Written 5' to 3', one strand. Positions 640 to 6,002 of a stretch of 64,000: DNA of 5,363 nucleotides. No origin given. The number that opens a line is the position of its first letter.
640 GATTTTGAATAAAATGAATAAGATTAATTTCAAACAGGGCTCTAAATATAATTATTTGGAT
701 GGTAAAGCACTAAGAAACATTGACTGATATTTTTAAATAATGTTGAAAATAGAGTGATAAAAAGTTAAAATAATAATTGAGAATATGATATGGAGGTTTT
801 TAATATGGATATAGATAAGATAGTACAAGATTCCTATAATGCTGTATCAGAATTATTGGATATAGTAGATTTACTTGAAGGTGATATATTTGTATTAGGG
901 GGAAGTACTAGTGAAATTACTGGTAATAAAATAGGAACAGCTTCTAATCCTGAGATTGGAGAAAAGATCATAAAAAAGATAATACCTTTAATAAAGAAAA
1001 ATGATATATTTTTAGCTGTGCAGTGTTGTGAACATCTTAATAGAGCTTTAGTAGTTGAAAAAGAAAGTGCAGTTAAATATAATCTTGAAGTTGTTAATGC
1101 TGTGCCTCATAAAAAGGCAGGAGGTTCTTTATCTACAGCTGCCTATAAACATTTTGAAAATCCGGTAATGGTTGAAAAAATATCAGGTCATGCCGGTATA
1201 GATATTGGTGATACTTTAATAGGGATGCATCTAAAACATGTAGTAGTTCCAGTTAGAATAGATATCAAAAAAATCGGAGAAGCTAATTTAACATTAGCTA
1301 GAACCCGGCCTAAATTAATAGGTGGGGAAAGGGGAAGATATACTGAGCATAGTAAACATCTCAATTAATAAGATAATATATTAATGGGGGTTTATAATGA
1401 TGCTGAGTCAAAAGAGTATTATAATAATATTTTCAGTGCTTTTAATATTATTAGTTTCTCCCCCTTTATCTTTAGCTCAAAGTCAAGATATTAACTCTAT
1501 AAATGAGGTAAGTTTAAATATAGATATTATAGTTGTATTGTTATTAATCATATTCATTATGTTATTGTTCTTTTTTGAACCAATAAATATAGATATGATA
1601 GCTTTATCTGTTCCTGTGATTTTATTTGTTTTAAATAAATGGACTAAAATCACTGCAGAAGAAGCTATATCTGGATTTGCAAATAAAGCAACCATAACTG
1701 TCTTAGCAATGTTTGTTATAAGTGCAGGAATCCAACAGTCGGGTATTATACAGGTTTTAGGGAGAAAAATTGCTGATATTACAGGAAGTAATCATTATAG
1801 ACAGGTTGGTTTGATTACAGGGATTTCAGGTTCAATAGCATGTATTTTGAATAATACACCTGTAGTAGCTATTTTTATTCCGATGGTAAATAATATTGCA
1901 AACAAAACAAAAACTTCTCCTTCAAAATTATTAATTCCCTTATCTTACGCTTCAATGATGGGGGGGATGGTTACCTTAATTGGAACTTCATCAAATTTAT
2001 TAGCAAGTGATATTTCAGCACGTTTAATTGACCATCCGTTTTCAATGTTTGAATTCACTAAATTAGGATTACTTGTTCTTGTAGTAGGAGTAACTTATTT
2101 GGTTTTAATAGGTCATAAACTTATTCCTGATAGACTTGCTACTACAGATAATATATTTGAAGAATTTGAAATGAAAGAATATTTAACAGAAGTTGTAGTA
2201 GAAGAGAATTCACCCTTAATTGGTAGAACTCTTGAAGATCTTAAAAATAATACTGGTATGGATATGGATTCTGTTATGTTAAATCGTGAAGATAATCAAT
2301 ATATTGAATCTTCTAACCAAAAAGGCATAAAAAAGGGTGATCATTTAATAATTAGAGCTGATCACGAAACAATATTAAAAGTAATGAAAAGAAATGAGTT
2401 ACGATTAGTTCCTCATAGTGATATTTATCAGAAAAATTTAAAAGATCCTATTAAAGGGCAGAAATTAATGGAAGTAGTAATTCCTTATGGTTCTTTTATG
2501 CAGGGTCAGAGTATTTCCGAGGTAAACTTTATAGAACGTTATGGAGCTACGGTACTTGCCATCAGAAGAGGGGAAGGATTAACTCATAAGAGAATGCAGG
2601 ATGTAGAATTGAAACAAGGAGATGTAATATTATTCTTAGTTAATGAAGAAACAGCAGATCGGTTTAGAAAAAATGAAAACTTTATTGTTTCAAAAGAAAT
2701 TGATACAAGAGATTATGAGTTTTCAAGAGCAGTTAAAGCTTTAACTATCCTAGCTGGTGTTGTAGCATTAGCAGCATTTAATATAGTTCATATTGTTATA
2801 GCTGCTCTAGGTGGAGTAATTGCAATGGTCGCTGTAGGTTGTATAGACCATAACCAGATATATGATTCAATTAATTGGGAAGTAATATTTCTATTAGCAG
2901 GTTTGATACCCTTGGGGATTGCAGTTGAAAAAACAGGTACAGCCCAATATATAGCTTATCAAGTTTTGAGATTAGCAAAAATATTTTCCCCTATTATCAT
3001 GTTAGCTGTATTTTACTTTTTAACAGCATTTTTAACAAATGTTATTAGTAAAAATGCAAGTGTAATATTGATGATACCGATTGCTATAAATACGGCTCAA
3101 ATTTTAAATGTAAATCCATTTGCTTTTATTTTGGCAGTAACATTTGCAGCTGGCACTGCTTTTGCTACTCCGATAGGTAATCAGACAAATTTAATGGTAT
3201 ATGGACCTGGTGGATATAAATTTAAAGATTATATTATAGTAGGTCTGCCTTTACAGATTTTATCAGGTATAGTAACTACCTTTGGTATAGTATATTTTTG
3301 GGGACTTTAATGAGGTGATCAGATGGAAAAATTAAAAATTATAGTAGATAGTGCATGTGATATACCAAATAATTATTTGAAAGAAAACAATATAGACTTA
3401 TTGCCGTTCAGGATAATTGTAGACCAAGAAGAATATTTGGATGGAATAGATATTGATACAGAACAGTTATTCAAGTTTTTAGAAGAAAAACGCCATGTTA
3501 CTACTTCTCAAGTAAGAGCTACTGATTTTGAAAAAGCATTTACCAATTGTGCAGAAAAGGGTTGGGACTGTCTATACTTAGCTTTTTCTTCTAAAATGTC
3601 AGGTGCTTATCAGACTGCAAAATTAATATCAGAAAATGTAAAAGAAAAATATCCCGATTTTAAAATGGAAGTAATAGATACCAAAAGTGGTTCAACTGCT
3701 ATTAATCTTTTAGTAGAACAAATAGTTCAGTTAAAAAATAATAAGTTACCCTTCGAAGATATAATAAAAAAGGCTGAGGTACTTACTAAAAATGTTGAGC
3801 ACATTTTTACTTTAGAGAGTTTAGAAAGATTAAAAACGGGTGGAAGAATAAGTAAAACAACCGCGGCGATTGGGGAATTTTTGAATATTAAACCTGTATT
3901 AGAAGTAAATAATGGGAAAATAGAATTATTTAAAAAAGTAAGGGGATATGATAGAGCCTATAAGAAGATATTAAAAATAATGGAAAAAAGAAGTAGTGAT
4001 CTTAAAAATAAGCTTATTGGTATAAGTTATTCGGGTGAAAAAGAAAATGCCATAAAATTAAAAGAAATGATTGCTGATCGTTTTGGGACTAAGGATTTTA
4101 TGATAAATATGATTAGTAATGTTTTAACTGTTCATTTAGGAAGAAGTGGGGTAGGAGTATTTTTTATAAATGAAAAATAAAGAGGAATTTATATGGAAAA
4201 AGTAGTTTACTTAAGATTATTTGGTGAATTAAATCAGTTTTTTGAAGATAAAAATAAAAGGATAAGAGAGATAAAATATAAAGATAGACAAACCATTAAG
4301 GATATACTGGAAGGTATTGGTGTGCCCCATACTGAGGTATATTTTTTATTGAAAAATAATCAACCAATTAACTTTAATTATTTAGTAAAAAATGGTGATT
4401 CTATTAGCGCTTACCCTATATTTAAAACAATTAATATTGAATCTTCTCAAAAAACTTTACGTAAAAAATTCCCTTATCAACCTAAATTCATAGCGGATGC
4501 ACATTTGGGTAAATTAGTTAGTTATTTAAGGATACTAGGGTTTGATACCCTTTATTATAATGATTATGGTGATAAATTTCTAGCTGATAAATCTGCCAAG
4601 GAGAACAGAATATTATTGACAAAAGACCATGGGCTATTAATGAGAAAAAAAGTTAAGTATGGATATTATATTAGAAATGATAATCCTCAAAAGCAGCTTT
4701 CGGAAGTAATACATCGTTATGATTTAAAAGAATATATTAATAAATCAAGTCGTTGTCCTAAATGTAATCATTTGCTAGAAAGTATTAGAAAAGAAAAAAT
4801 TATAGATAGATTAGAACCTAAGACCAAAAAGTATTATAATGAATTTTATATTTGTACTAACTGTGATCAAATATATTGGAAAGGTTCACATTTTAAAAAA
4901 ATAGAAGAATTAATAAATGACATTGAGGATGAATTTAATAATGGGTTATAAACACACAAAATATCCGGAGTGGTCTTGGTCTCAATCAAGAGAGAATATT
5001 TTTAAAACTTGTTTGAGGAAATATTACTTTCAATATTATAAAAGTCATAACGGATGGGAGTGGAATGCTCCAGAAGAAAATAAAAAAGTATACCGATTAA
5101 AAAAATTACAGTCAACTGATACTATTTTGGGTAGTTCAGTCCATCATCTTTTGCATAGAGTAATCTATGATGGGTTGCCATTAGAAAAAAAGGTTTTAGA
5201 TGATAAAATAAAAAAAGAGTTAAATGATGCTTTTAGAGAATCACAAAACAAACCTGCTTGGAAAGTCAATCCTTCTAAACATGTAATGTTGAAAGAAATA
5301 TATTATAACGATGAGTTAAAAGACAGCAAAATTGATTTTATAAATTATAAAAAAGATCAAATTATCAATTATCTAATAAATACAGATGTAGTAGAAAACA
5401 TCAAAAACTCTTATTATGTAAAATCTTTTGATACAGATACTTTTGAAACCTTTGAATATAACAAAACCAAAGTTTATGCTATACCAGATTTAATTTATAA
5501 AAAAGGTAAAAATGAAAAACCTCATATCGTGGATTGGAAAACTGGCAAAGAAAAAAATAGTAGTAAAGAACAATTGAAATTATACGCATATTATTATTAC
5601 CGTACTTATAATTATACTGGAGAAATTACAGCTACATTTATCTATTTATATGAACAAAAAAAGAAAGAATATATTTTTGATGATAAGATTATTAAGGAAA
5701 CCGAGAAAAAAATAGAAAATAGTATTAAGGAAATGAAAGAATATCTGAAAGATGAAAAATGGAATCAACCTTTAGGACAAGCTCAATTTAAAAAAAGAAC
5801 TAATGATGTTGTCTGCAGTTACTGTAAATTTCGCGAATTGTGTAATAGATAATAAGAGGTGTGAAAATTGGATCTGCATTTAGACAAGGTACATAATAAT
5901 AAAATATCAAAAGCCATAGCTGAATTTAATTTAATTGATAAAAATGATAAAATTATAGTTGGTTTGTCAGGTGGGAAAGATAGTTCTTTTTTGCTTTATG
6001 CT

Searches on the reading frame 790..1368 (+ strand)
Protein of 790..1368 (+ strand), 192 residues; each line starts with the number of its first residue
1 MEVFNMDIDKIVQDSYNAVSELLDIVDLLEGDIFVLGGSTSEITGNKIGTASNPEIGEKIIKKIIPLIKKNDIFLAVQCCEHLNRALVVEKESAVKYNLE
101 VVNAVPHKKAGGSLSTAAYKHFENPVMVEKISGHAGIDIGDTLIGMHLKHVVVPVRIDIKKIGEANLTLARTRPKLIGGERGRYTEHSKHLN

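Call 56: find_encoding_contigs(protein=window:790-1368:+, flank=10000, max_places=2)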
Protein window:790-1368:+ (192 aa): 2 contigs read that carry it; 2 places shown.
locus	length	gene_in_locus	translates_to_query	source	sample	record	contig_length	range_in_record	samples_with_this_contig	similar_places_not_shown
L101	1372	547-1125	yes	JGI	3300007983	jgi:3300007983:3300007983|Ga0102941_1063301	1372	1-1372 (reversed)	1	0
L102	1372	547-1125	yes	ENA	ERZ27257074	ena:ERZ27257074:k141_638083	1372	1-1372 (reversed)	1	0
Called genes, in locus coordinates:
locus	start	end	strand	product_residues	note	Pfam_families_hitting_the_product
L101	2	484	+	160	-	?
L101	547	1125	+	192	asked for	PF04260:DUF436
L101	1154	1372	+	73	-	?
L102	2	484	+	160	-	?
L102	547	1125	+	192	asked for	PF04260:DUF436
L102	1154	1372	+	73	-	?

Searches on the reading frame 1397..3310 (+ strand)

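Call 48: search_protein_families(library=pfam, proteins=[window:1397-3310:+], max_evalue=0.00001)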
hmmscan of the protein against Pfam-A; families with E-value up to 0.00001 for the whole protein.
window:1397-3310:+ (637 aa): 3 families
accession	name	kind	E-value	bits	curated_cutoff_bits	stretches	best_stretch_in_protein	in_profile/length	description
PF03600.22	CitMHS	-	6.5e-79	265.9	31.9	1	55-581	1-335/336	Citrate transporter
PF02080.26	TrkA_C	-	5.2e-21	74.8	27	2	357-426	1-69/71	TrkA-C domain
PF00939.25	Na_sulph_symp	-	1.2e-16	61.2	27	1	467-635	294-466/472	Sodium:sulfate symporter transmembrane region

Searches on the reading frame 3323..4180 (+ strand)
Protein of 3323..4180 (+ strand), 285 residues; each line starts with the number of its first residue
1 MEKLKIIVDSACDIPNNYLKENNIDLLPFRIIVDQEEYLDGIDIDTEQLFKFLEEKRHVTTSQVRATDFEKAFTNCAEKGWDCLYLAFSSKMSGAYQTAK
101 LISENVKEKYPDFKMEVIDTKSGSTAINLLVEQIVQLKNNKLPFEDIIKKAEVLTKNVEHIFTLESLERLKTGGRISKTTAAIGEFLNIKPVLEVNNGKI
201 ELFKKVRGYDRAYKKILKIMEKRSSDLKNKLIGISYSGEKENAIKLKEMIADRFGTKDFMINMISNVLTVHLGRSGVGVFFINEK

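Call 68: search_protein_families(library=pfam, proteins=[window:3323-4180:+], max_evalue=0.00001)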
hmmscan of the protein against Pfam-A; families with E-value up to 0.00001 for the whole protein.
window:3323-4180:+ (285 aa): 1 family
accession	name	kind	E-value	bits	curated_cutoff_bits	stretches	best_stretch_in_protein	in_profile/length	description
PF02645.21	DegV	-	8e-77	258.7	27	1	3-283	1-279/280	Uncharacterised protein, DegV family COG1307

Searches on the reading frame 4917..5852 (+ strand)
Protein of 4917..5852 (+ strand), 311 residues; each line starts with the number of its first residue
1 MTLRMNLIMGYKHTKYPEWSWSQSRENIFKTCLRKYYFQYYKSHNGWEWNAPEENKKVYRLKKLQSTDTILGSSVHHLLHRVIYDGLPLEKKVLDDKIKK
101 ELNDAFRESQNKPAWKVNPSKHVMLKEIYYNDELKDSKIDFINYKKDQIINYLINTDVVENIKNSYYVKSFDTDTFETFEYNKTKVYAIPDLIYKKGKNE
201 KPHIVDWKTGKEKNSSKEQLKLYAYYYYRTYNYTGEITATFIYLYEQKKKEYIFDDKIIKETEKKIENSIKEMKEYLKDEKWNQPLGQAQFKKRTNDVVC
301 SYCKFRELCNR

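Call 68: search_protein_families(library=pfam, proteins=[window:4917-5852:+], max_evalue=0.00001)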
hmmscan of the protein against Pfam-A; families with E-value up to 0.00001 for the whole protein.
window:4917-5852:+ (311 aa): 1 family
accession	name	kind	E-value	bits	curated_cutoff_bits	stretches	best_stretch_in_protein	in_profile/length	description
PF12705.13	PDDEXK_1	-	3e-21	76.9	22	1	20-310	1-247/247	PD-(D/E)XK nuclease superfamily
